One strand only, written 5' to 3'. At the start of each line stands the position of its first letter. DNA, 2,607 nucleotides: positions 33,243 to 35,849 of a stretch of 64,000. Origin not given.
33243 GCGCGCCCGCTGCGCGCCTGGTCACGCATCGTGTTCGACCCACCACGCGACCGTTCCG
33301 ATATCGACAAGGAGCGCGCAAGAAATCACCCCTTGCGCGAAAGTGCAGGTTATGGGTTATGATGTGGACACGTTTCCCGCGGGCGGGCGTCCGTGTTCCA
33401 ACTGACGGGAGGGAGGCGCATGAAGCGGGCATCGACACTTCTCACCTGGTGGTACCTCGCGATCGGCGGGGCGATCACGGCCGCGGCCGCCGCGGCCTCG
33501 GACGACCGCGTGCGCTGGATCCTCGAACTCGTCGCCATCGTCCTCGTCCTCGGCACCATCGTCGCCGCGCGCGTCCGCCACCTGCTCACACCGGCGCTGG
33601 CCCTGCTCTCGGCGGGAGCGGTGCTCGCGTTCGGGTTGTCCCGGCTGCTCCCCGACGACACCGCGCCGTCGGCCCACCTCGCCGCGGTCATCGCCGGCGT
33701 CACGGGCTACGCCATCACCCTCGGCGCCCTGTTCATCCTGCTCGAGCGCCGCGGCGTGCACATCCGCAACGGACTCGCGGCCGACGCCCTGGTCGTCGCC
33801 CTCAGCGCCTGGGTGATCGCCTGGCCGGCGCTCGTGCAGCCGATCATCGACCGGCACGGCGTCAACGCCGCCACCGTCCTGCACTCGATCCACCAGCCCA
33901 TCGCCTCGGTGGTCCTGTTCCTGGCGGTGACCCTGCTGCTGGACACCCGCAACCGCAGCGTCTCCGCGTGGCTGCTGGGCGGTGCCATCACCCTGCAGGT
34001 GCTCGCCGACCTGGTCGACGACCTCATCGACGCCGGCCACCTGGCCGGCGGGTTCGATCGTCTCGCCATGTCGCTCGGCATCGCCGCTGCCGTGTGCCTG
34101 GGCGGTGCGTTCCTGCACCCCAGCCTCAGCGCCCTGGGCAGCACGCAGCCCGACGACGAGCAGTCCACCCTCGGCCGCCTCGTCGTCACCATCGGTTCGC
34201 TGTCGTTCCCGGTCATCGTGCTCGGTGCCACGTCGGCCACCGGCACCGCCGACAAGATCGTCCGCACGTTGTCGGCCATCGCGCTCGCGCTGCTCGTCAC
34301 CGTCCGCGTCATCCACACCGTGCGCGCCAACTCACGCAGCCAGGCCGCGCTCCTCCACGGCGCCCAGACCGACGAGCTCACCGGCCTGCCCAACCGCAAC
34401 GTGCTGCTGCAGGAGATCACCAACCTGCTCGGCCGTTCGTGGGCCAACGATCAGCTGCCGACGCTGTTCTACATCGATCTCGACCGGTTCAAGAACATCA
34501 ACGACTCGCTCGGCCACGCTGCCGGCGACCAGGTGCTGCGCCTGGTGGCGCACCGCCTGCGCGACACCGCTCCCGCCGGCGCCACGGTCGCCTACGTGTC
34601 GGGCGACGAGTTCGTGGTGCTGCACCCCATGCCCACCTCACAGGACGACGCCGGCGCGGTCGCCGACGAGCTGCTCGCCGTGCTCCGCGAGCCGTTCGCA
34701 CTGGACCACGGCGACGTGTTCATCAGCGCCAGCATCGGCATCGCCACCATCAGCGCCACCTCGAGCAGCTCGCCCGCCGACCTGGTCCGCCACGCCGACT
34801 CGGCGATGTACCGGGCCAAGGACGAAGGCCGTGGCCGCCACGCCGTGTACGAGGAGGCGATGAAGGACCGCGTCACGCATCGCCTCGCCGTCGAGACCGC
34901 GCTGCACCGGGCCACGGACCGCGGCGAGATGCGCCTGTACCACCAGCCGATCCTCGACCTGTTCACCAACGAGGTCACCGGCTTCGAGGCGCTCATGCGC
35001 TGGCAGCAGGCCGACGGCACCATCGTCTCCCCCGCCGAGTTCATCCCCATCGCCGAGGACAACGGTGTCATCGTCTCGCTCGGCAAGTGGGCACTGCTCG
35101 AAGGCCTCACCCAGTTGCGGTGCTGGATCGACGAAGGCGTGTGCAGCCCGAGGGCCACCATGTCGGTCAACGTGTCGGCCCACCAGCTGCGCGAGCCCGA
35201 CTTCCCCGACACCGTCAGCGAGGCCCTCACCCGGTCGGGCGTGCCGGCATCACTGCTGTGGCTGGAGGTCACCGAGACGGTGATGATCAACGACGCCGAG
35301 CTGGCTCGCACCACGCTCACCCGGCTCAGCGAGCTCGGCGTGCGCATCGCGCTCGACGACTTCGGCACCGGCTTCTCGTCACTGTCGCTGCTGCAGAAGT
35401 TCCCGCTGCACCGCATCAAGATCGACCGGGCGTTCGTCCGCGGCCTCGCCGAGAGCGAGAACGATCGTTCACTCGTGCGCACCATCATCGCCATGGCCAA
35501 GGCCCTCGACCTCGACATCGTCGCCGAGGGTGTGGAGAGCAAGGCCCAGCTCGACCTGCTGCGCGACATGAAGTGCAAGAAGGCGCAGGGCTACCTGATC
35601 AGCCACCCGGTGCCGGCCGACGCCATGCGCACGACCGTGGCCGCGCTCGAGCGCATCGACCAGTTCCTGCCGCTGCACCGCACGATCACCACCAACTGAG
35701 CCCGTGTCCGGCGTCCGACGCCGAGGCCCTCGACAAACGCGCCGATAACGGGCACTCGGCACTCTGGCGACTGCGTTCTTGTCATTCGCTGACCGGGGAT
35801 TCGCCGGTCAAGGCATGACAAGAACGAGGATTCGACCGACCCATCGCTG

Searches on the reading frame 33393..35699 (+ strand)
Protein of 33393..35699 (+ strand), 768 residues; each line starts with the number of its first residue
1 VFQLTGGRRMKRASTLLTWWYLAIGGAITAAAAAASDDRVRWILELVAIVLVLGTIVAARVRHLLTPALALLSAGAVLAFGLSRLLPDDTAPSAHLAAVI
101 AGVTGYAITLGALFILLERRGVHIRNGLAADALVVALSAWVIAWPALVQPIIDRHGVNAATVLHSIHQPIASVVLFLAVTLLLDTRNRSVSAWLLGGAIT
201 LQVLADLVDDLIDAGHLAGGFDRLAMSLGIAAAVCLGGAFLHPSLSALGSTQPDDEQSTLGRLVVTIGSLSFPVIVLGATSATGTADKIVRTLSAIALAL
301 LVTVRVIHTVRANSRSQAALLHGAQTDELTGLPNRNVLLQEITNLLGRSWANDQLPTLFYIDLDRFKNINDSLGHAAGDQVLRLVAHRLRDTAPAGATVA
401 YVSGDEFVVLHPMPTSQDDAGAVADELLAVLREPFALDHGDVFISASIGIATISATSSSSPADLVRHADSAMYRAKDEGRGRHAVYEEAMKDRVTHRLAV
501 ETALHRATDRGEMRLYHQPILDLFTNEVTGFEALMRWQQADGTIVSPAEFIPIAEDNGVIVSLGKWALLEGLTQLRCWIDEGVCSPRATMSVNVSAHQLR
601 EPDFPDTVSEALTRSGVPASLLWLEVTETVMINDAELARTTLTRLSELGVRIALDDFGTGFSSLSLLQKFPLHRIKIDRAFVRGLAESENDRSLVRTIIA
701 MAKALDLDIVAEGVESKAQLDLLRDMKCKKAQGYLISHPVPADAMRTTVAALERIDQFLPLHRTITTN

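Call 51: find_homologous_proteins(query=window:33393-35699:+, max_evalue=1e-50)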
Query window:33393-35699:+ (768 aa): 7452 proteins with E <= 1e-50 among 8000 candidates; the best 120 are listed.
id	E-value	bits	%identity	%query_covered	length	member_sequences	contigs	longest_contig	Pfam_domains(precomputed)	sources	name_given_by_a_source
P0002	0.0e+0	1635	100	99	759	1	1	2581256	PF00563.26,PF00990.27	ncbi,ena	-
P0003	0.0e+0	1544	94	99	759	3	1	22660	PF00563.26,PF00990.27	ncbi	-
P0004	0.0e+0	1437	87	99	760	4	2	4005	PF00563.26,PF00990.27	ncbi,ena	-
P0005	4.4e-292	989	62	98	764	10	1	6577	PF00563.26,PF00990.27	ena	-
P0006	4.8e-284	962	61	98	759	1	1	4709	PF00563.26,PF00990.27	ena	-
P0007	1.2e-282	958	61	99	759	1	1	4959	PF00563.26,PF00990.27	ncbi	ncbi:MAG: putative bifunctional diguanylate cyclase/phosphodiesterase [Ilumatobacteraceae bacterium]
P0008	3.5e-282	956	62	99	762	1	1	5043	PF00563.26,PF00990.27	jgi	jgi:diguanylate cyclase (GGDEF)-like protein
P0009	1.1e-278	945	61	99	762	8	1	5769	PF00563.26,PF00990.27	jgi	jgi:diguanylate cyclase (GGDEF)-like protein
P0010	3.0e-278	943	61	98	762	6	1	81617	PF00563.26,PF00990.27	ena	-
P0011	2.2e-276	937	61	98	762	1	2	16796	PF00563.26,PF00990.27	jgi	jgi:diguanylate cyclase (GGDEF)-like protein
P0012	3.3e-275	933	61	98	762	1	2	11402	PF00563.26,PF00990.27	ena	-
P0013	1.1e-273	928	60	98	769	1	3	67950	PF00563.26,PF00990.27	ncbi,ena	-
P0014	6.5e-271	919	59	99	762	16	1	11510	PF00563.26,PF00990.27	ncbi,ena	-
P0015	1.7e-270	918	59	98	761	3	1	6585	PF00563.26,PF00990.27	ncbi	-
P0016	6.8e-268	909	59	98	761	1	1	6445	PF00563.26,PF00990.27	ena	-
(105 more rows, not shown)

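Call 52: find_encoding_contigs(protein=P0003, flank=10000, max_places=3)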
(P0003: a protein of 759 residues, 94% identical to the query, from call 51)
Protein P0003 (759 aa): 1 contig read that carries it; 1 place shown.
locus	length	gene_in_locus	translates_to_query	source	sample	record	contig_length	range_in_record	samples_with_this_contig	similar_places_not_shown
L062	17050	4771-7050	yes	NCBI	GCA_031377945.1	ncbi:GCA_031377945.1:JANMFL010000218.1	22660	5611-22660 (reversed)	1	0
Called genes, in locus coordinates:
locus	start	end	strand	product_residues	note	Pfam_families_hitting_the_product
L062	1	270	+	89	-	?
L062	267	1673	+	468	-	PF05977:MFS_3, PF07690:MFS_1, PF12832:MFS_1_like, PF07690:MFS_1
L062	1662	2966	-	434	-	PF01595:CNNM, PF00571:CBS, PF03471:CorC_HlyC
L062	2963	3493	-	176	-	PF02130:YbeY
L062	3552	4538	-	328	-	PF02562:PhoH, PF13604:AAA_30 (weak), PF13245:AAA_19 (faint)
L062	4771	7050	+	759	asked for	PF00990:GGDEF, PF00563:EAL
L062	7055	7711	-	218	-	PF01243:PNPOx_N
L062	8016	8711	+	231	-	PF01636:APH, PF01163:RIO1 (weak), PF01636:APH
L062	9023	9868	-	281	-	PF14378:PAP2_3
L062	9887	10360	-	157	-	PF08768:THAP4_heme-bd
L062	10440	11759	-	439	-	PF02771:Acyl-CoA_dh_N, PF02770:Acyl-CoA_dh_M, PF00441:Acyl-CoA_dh_1, PF08028:Acyl-CoA_dh_2 (weak)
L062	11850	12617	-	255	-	PF00106:adh_short, PF08659:KR (weak), PF13561:adh_short_C2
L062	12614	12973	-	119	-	PF07110:EthD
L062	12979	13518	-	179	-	PF06684:AA_synth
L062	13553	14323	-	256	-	PF01925:TauE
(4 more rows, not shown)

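Call 53: find_encoding_contigs(protein=P0002, flank=10000, max_places=3)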
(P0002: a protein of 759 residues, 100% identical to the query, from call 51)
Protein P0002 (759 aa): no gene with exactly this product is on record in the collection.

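Call 56: find_encoding_contigs(protein=P0004, flank=10000, max_places=3)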
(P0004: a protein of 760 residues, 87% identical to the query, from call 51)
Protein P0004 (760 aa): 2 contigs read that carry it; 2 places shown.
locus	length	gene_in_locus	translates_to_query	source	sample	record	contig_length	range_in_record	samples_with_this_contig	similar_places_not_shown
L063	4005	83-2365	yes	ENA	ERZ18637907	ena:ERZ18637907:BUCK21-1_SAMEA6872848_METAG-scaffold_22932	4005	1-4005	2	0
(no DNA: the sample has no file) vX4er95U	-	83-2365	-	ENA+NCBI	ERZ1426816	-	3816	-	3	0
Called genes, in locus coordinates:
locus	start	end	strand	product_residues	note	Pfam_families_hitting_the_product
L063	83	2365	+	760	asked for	PF00990:GGDEF, PF00563:EAL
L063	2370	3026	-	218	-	PF01243:PNPOx_N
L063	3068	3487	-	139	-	-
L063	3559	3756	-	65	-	-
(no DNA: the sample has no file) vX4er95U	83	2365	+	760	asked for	PF00990:GGDEF, PF00563:EAL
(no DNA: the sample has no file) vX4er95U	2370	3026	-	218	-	PF01243:PNPOx_N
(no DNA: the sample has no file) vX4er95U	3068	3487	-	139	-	-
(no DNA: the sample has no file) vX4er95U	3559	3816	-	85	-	?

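Call 57: find_encoding_contigs(protein=P0010, flank=10000, max_places=2)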
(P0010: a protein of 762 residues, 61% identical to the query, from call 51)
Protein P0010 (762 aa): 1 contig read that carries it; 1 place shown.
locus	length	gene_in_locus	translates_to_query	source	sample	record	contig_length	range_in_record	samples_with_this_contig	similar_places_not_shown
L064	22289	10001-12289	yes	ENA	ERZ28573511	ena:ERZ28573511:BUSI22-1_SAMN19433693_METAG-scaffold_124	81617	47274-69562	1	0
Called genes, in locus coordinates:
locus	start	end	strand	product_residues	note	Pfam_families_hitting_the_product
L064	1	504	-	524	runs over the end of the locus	PF02776:TPP_enzyme_N, PF16582:TPP_enzyme_M_2, PF02775:TPP_enzyme_C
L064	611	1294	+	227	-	PF01323:DSBA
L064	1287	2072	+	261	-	PF00561:Abhydrolase_1, PF12146:Hydrolase_4, PF12697:Abhydrolase_6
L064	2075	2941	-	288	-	PF01040:UbiA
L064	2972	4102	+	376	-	PF00501:AMP-binding, PF13193:AMP-binding_C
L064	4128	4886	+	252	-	PF00106:adh_short, PF13561:adh_short_C2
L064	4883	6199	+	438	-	PF05977:MFS_3, PF12832:MFS_1_like (weak), PF07690:MFS_1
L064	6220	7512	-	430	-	PF01595:CNNM, PF00571:CBS, PF03471:CorC_HlyC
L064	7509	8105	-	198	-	PF02130:YbeY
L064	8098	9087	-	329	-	PF02562:PhoH, PF13604:AAA_30 (weak), PF13245:AAA_19 (faint)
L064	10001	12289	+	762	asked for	PF00990:GGDEF, PF00563:EAL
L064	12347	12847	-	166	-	PF08768:THAP4_heme-bd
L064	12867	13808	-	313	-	PF00296:Bac_luciferase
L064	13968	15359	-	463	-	PF00282:Pyridoxal_deC, PF00266:Aminotran_5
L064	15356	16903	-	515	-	PF00370:FGGY_N, PF02782:FGGY_C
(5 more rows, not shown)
